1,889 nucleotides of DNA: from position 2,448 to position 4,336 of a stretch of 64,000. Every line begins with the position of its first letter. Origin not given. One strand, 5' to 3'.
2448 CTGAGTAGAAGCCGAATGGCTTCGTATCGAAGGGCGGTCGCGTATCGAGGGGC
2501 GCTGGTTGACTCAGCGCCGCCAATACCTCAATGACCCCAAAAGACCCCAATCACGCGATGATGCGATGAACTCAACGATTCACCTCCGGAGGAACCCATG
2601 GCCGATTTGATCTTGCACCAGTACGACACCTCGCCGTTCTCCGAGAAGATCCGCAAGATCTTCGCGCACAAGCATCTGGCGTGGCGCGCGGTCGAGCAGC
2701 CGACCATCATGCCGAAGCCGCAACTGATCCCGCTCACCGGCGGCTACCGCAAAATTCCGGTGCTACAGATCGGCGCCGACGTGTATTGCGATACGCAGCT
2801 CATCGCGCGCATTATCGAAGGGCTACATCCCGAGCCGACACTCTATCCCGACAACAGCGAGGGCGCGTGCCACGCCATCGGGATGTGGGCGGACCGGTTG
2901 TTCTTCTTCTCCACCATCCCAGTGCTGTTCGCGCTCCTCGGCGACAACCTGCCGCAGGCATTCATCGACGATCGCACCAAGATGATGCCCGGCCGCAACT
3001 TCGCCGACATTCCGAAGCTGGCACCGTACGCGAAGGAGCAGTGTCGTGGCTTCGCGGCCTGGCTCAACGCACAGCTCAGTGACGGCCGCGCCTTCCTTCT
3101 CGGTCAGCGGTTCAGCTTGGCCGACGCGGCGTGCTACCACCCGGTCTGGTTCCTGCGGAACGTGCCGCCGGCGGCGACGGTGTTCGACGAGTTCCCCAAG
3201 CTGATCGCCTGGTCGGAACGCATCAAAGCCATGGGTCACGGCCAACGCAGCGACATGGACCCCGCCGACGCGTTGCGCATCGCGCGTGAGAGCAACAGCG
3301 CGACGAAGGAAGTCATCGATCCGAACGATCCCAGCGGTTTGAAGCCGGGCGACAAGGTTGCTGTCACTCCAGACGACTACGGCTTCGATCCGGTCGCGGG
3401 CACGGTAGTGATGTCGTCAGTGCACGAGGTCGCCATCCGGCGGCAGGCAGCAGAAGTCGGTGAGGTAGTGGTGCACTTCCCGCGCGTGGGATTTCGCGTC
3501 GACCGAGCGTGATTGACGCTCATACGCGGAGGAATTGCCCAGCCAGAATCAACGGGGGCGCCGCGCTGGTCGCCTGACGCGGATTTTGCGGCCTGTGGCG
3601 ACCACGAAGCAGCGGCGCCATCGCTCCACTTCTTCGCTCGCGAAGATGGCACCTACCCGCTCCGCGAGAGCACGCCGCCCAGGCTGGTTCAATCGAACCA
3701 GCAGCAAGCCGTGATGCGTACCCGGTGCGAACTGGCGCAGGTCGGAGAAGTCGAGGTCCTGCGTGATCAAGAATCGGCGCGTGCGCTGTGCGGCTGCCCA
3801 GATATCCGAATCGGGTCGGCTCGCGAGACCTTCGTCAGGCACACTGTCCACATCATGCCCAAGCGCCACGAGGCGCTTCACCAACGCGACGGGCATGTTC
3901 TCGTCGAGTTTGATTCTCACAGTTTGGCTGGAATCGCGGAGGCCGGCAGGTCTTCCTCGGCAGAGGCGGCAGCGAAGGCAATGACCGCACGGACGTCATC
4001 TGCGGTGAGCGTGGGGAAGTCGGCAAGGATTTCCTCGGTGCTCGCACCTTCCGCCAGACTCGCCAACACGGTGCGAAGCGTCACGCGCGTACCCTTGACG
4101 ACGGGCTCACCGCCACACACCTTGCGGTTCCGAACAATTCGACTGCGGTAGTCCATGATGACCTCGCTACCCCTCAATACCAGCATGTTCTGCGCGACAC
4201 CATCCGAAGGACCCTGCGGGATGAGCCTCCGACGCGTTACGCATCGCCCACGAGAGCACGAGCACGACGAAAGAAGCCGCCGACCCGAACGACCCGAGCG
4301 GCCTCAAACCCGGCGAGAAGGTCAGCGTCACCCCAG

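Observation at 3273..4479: Diverged direct repeat of the GST gene 3' end brackets a DUF433/DUF5615 insertion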

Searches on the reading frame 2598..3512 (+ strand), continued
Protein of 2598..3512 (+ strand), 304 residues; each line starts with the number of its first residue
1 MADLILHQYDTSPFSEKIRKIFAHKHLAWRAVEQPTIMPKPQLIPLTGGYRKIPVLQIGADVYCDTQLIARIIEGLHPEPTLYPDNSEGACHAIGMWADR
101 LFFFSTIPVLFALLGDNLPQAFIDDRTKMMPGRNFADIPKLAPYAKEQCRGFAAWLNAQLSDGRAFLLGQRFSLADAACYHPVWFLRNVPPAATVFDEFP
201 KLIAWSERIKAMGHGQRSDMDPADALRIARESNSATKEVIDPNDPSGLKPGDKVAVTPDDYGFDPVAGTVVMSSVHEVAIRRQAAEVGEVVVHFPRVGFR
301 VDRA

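Call 64: find_encoding_contigs(protein=P0006, flank=7000, max_places=3)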
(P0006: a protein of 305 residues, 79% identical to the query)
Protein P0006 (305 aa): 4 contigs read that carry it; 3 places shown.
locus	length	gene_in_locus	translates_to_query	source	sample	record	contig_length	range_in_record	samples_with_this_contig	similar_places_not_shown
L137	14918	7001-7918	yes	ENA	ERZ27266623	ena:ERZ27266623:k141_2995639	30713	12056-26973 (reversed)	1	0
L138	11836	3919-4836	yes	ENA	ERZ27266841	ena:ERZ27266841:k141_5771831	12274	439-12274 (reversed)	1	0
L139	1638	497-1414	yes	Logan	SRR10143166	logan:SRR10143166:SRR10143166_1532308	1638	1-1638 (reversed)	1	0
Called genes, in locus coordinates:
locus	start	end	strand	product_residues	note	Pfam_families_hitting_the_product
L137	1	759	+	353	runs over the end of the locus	PF19315:MC_hydratase, PF01575:MaoC_dehydratas, PF13452:FAS1_DH_region (weak)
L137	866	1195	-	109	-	-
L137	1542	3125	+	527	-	PF23212:DUF7064 (weak)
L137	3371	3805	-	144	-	PF01575:MaoC_dehydratas, PF13452:FAS1_DH_region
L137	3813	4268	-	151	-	PF13452:FAS1_DH_region, PF22622:MFE-2_hydrat-2_N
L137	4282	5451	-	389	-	PF02771:Acyl-CoA_dh_N, PF02770:Acyl-CoA_dh_M, PF00441:Acyl-CoA_dh_1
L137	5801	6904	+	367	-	PF08331:QueG_DUF1730, PF13484:Fer4_16, PF13646:HEAT_2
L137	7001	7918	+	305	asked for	PF13417:GST_N_3, PF13409:GST_N_2, PF14497:GST_C_3 (weak), PF13410:GST_C_2, PF00043:GST_C (weak)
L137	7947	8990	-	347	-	PF04371:PAD_porph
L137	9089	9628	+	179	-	PF06803:DUF1232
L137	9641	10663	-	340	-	PF01368:DHH, PF02272:DHHA1 (weak)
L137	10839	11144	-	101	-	-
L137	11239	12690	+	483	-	PF01523:PmbA_TldD_1st, PF19290:PmbA_TldD_2nd, PF19289:PmbA_TldD_3rd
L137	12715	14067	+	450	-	PF01523:PmbA_TldD_1st, PF19290:PmbA_TldD_2nd, PF19289:PmbA_TldD_3rd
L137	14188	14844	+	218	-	PF03330:DPBB_1, PF05036:SPOR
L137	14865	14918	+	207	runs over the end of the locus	PF02517:Rce1-like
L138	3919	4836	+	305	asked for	PF13417:GST_N_3, PF13409:GST_N_2, PF14497:GST_C_3 (weak), PF13410:GST_C_2, PF00043:GST_C (weak)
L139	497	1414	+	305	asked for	PF13417:GST_N_3, PF13409:GST_N_2, PF14497:GST_C_3 (weak), PF13410:GST_C_2, PF00043:GST_C (weak)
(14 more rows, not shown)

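Call 65: find_encoding_contigs(protein=P0005, flank=7000, max_places=3)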
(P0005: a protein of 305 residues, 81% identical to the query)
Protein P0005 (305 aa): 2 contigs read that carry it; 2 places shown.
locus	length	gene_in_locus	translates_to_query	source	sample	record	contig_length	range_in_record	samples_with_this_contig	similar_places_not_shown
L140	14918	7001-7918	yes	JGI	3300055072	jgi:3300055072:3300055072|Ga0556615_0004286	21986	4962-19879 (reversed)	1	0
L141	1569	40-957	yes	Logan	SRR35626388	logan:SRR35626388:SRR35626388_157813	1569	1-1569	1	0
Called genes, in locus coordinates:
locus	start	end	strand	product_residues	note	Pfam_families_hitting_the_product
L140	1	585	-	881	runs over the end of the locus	PF12773:DZR, PF13240:Zn_Ribbon_1 (faint), PF13248:Zn_ribbon_3 (faint), PF00069:Pkinase, PF07714:PK_Tyr_Ser-Thr, PF13191:AAA_16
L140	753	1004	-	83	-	-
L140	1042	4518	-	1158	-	PF00211:Guanylate_cyc, PF13191:AAA_16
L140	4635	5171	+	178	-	-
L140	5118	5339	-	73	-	PF10049:DUF2283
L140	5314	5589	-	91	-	-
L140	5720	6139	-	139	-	-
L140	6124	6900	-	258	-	-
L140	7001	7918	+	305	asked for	PF13417:GST_N_3, PF13409:GST_N_2, PF14497:GST_C_3 (weak), PF25907:DUF7962 (weak), PF00043:GST_C, PF13410:GST_C_2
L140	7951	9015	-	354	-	PF04371:PAD_porph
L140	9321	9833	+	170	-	PF06803:DUF1232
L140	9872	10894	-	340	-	PF01368:DHH, PF02272:DHHA1 (weak)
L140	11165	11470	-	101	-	-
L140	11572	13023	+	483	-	PF01523:PmbA_TldD_1st, PF19290:PmbA_TldD_2nd, PF19289:PmbA_TldD_3rd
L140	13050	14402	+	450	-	PF01523:PmbA_TldD_1st, PF19290:PmbA_TldD_2nd, PF19289:PmbA_TldD_3rd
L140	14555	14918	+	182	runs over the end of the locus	PF03330:DPBB_1, PF05036:SPOR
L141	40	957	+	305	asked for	PF13417:GST_N_3, PF13409:GST_N_2, PF14497:GST_C_3 (weak), PF25907:DUF7962 (weak), PF00043:GST_C, PF13410:GST_C_2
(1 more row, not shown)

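Call 69: search_protein_families(library=ncbifam, proteins=[window:2598-3512:+], max_evalue=0.001)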
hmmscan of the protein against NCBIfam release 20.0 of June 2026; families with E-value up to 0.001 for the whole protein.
window:2598-3512:+ (304 aa): 1 family
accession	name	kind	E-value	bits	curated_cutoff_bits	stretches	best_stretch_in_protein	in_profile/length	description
NF050814.1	FtsZBindFzlA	equivalog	1.8e-06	27.9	300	1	4-211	5-202/228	FtsZ-binding protein FzlA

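Call 75: find_encoding_contigs(protein=P0121, flank=3000)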
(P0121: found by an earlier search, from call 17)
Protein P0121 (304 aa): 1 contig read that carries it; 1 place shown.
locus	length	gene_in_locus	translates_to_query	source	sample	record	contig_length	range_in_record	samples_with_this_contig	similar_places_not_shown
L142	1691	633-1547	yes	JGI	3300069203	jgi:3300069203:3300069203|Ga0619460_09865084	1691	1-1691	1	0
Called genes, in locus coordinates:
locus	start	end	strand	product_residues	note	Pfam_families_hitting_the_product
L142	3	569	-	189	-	?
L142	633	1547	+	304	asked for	PF13417:GST_N_3, PF13409:GST_N_2, PF13410:GST_C_2, PF00043:GST_C (weak), PF14497:GST_C_3 (weak)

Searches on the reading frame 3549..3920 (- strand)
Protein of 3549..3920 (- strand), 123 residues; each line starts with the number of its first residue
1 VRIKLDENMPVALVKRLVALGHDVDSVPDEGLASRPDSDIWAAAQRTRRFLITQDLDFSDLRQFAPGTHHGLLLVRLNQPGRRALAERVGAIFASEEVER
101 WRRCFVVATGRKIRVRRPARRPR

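Call 7: search_protein_families(library=pfam, proteins=[window:3549-3920:-], max_evalue=0.01)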
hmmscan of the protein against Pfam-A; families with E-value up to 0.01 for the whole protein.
window:3549-3920:- (123 aa): 2 families
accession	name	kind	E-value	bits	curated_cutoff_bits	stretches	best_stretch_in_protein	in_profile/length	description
PF18480.7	DUF5615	-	3.3e-22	78.9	23.8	1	1-107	1-106/110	Domain of unknown function (DUF5615)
PF18478.7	PIN_10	-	2.2e-07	31.3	26.2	1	1-61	1-65/84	PIN like domain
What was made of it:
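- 3549..3920 (-): DUF5615 / PIN_10 PIN-like predicted toxin (123 aa). Pfam E = 3e-22 (call 7).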

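Call 17: list_cluster_members(proteins=[P0001, window:3549-3920:-, window:3917-4186:-])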
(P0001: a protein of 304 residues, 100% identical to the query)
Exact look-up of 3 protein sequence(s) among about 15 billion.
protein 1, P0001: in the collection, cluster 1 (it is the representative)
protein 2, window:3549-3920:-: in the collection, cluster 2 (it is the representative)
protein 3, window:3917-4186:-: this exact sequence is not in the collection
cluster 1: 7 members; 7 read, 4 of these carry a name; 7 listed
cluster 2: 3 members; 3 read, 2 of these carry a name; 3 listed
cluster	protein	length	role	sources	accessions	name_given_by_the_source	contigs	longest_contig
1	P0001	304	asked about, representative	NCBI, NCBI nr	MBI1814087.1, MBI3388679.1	MAG: glutathione S-transferase family protein [Deltaproteobacteria bacterium] | glutathione S-transferase family protein [Deltaproteobacteria bacterium]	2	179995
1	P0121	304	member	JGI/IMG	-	glutathione S-transferase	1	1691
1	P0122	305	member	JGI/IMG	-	glutathione S-transferase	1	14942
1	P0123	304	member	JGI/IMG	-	glutathione S-transferase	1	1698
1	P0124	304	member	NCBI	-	-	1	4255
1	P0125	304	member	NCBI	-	-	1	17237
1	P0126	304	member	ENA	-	-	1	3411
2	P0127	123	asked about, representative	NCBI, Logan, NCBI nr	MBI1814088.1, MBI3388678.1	MAG: DUF5615 family PIN-like protein [Deltaproteobacteria bacterium] | DUF5615 family PIN-like protein [Deltaproteobacteria bacterium]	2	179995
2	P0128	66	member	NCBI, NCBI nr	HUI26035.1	MAG TPA: DUF5615 family PIN-like protein, partial [Candidatus Kryptonia bacterium] | DUF5615 family PIN-like protein [Candidatus Kryptonia bacterium]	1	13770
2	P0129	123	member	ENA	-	-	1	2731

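Call 41: find_homologous_proteins(query=window:3549-3920:-, max_evalue=1e-20)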
Query window:3549-3920:- (123 aa): 4127 proteins with E <= 1e-20 among 4413 candidates; the best 120 are listed.
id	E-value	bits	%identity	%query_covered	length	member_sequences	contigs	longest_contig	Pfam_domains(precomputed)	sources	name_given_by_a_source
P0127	1.9e-74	265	100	100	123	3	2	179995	PF18480.8,PF18478.8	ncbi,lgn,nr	ncbi:MAG: DUF5615 family PIN-like protein [Deltaproteobacteria bacterium]|nr:DUF5615 family PIN-like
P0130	7.1e-63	228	86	99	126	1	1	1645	PF18480.8,PF18478.8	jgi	jgi:predicted nuclease of predicted toxin-antitoxin system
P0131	9.9e-56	205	81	96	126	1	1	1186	PF18480.8,PF18478.8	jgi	jgi:predicted nuclease of predicted toxin-antitoxin system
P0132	5.7e-55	202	78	98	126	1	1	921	PF18480.8,PF18478.8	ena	-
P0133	5.8e-54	199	78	92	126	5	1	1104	PF18480.8,PF18478.8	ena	-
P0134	1.1e-53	198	78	98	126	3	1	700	PF18480.8,PF18478.8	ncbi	-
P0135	2.6e-53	197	74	100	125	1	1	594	PF18480.8,PF18478.8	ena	-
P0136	2.4e-52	194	74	99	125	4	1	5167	PF18480.8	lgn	-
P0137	1.0e-49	185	72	97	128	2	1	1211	PF18480.8,PF18478.8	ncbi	-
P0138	1.9e-49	185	71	98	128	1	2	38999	PF18480.8,PF18478.8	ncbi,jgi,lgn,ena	-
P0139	2.9e-49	184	71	97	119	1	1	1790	PF18480.8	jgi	jgi:hypothetical protein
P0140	3.1e-49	184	69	98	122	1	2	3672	PF18480.8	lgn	-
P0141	1.5e-48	182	71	96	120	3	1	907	PF18480.8,PF18478.8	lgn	-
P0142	2.0e-48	181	71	96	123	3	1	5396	PF18480.8,PF18478.8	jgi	-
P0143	2.9e-48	181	70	96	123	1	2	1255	PF18480.8,PF18478.8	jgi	jgi:predicted nuclease of predicted toxin-antitoxin system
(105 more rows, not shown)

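Call 42: find_encoding_contigs(protein=P0130, flank=6000)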
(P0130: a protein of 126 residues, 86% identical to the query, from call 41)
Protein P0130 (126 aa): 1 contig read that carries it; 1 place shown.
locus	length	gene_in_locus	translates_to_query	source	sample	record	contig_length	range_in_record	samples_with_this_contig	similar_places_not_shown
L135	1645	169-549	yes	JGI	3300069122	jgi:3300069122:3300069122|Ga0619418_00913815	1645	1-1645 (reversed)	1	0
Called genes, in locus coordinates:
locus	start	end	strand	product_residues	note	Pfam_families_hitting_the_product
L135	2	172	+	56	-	?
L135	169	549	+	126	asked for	PF18478:PIN_10 (weak), PF18480:DUF5615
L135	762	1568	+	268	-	PF02666:PS_Dcarbxylase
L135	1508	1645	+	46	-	?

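Call 43: find_encoding_contigs(protein=P0136, flank=6000)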
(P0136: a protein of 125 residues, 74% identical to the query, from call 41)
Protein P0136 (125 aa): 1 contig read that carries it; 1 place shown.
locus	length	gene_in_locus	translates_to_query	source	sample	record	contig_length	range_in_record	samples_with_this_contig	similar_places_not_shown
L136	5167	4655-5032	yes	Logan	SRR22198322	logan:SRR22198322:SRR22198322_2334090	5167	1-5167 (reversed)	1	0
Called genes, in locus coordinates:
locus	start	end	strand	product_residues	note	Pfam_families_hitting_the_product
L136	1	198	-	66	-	?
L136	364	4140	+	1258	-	PF07719:TPR_2 (faint)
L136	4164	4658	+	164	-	PF04255:DUF433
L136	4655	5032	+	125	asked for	PF18480:DUF5615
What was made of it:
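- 3549..3920 (-): More distant relatives sit in unrelated contexts (calls 42, 43).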

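Call 51: search_protein_families(library=pfam, proteins=[L052:11131-11343:+, L052:11420-11686:+, L052:11824-12831:-, L050:769-1128:+], max_evalue=0.01)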
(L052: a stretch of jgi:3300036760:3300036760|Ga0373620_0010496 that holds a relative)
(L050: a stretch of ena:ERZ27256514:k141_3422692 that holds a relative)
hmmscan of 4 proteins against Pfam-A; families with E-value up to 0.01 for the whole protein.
L052:11131-11343:+ (70 aa): 2 families
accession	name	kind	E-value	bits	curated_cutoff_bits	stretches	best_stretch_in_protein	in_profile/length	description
PF05015.19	HigB-like_toxin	-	1.5e-15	57.9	27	1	6-70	28-91/91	RelE-like toxin of type II toxin-antitoxin system HigB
PF06769.20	YoeB_toxin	-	0.0061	17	27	1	32-60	42-70/80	YoeB-like toxin of bacterial type II toxin-antitoxin system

L052:11420-11686:+ (88 aa): 3 families
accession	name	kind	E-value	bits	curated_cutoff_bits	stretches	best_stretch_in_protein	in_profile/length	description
PF01381.28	HTH_3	-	1.9e-10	41.1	23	1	5-56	3-54/55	Helix-turn-helix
PF13560.12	HTH_31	-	5.8e-07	30.2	27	1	11-54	14-58/64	Helix-turn-helix domain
PF15943.11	YdaS_toxin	-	0.0041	17.3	30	1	13-46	10-43/65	Bacterial toxin YdaS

L052:11824-12831:- (335 aa): 4 families
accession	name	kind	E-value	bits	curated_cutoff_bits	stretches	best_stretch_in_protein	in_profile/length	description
PF00805.28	Pentapeptide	-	5.1e-39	131.8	20.2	4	181-216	5-40/40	Pentapeptide repeats (8 copies)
PF13576.12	Pentapeptide_3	-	1.5e-13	51.2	27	2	181-222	3-47/48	Pentapeptide repeats (9 copies)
PF13599.13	Pentapeptide_4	-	1.5e-09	38.2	38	0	190-254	4-68/78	Pentapeptide repeat region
PF25296.1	Decapeptide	-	1.1e-06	28.9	45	0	188-253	6-71/74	Decapeptide repeat region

L050:769-1128:+ (119 aa): 0 families

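Call 68: search_protein_families(library=padloc, proteins=[window:3549-3920:-], max_evalue=0.001)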
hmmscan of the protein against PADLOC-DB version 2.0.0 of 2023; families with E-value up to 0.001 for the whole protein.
window:3549-3920:- (123 aa): 0 families

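Call 69: search_protein_families(library=ncbifam, proteins=[window:3549-3920:-], max_evalue=0.001)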
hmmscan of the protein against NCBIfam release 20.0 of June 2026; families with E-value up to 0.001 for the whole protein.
window:3549-3920:- (123 aa): 0 families

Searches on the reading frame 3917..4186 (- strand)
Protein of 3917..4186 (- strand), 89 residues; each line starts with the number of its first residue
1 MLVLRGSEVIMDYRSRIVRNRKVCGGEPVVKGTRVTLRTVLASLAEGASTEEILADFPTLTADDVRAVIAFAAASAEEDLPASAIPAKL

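Call 7: search_protein_families(library=pfam, proteins=[window:3917-4186:-], max_evalue=0.01)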
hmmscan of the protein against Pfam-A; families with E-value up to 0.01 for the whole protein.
window:3917-4186:- (89 aa): 1 family
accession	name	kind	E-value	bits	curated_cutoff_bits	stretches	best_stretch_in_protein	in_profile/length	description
PF04255.20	DUF433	-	2.7e-21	75.6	23.6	1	17-72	1-56/56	Protein of unknown function (DUF433)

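Call 51: search_protein_families(library=pfam, proteins=[L052:11131-11343:+, L052:11420-11686:+, L052:11824-12831:-, L050:769-1128:+], max_evalue=0.01)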
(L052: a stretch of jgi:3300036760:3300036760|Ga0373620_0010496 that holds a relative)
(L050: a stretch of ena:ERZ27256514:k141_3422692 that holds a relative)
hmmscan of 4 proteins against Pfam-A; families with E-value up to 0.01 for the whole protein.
L052:11131-11343:+ (70 aa): 2 families
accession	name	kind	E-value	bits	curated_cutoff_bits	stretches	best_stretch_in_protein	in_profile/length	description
PF05015.19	HigB-like_toxin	-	1.5e-15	57.9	27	1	6-70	28-91/91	RelE-like toxin of type II toxin-antitoxin system HigB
PF06769.20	YoeB_toxin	-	0.0061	17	27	1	32-60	42-70/80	YoeB-like toxin of bacterial type II toxin-antitoxin system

L052:11420-11686:+ (88 aa): 3 families
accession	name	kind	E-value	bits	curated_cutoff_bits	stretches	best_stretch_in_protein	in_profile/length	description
PF01381.28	HTH_3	-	1.9e-10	41.1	23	1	5-56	3-54/55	Helix-turn-helix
PF13560.12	HTH_31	-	5.8e-07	30.2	27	1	11-54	14-58/64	Helix-turn-helix domain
PF15943.11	YdaS_toxin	-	0.0041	17.3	30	1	13-46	10-43/65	Bacterial toxin YdaS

L052:11824-12831:- (335 aa): 4 families
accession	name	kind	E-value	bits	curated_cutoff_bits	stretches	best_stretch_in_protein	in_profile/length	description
PF00805.28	Pentapeptide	-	5.1e-39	131.8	20.2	4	181-216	5-40/40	Pentapeptide repeats (8 copies)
PF13576.12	Pentapeptide_3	-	1.5e-13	51.2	27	2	181-222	3-47/48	Pentapeptide repeats (9 copies)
PF13599.13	Pentapeptide_4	-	1.5e-09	38.2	38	0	190-254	4-68/78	Pentapeptide repeat region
PF25296.1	Decapeptide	-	1.1e-06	28.9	45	0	188-253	6-71/74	Decapeptide repeat region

L050:769-1128:+ (119 aa): 0 families

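Call 68: search_protein_families(library=padloc, proteins=[window:3917-4186:-], max_evalue=0.001)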
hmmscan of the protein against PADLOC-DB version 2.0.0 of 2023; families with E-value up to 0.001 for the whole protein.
window:3917-4186:- (89 aa): 0 families

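Call 69: search_protein_families(library=ncbifam, proteins=[window:3917-4186:-], max_evalue=0.001)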
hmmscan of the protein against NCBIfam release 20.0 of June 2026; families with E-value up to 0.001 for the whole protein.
window:3917-4186:- (89 aa): 0 families
